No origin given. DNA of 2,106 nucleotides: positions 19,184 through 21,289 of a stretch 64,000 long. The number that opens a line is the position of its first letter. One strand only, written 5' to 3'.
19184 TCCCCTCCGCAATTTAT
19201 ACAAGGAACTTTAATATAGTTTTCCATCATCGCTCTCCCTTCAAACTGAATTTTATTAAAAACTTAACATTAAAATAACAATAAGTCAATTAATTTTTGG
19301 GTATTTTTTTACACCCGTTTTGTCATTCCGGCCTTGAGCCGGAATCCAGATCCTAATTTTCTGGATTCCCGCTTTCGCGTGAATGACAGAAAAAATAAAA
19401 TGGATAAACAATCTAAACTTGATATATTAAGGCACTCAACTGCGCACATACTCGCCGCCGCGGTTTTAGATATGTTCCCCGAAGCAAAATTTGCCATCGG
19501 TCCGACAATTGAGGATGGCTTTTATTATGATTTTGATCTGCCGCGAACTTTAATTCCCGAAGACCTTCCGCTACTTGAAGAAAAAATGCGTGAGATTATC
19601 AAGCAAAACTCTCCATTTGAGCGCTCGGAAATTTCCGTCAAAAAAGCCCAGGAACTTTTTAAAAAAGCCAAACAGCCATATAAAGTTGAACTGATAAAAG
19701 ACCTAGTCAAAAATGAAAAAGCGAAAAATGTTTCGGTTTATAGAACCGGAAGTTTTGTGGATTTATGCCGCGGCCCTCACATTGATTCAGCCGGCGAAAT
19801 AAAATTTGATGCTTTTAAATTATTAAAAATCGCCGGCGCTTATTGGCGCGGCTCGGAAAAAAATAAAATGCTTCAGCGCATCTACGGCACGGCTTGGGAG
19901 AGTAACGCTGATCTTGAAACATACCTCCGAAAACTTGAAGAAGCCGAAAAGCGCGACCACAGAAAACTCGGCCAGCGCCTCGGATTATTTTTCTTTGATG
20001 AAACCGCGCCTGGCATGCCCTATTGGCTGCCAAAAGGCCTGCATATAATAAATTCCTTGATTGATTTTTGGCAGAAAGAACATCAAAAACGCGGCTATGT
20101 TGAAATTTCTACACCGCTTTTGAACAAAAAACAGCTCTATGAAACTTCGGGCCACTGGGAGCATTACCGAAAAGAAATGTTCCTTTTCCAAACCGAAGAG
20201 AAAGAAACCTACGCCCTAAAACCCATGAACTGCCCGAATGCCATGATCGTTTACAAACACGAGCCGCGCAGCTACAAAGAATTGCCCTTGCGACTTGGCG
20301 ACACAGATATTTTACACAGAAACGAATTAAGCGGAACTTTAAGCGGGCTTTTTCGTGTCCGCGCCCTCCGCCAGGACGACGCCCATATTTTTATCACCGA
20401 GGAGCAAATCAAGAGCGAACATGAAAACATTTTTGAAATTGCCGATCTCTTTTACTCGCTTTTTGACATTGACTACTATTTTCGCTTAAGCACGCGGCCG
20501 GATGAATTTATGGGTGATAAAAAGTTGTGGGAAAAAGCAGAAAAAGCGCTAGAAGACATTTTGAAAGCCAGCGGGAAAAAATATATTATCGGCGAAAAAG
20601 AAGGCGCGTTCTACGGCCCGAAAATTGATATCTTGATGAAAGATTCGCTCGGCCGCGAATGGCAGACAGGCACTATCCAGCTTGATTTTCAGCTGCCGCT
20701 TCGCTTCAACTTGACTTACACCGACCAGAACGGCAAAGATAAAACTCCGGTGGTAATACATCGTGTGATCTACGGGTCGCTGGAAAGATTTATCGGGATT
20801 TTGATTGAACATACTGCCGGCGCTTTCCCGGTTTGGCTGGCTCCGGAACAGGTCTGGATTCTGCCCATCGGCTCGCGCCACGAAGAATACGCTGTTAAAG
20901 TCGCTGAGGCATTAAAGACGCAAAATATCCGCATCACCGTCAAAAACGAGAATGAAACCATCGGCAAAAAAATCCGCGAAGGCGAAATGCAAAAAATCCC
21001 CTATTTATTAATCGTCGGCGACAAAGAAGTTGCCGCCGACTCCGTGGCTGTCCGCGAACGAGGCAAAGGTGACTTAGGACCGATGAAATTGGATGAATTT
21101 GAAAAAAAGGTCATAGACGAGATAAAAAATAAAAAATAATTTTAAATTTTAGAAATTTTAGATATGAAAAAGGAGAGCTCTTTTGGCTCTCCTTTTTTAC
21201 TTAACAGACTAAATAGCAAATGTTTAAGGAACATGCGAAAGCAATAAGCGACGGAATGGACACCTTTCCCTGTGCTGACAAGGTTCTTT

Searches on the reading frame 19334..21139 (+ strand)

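Call 66: search_protein_families(library=pfam, proteins=[window:19334-21139:+], max_evalue=0.0001)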
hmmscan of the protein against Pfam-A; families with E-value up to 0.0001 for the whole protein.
window:19334-21139:+ (601 aa): 3 families
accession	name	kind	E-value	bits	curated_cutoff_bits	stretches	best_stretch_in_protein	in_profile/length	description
PF00587.30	tRNA-synt_2b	-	2.4e-41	142.2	29.3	1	283-493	1-178/179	tRNA synthetase class II core domain (G, H, P, S and T)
PF03129.25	HGTP_anticodon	-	9.7e-24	83.8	21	1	506-594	1-92/94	Anticodon binding domain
PF07973.19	tRNA_SAD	-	9.7e-15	54.7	24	1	133-184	1-44/44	Threonyl and Alanyl tRNA synthetase second additional domain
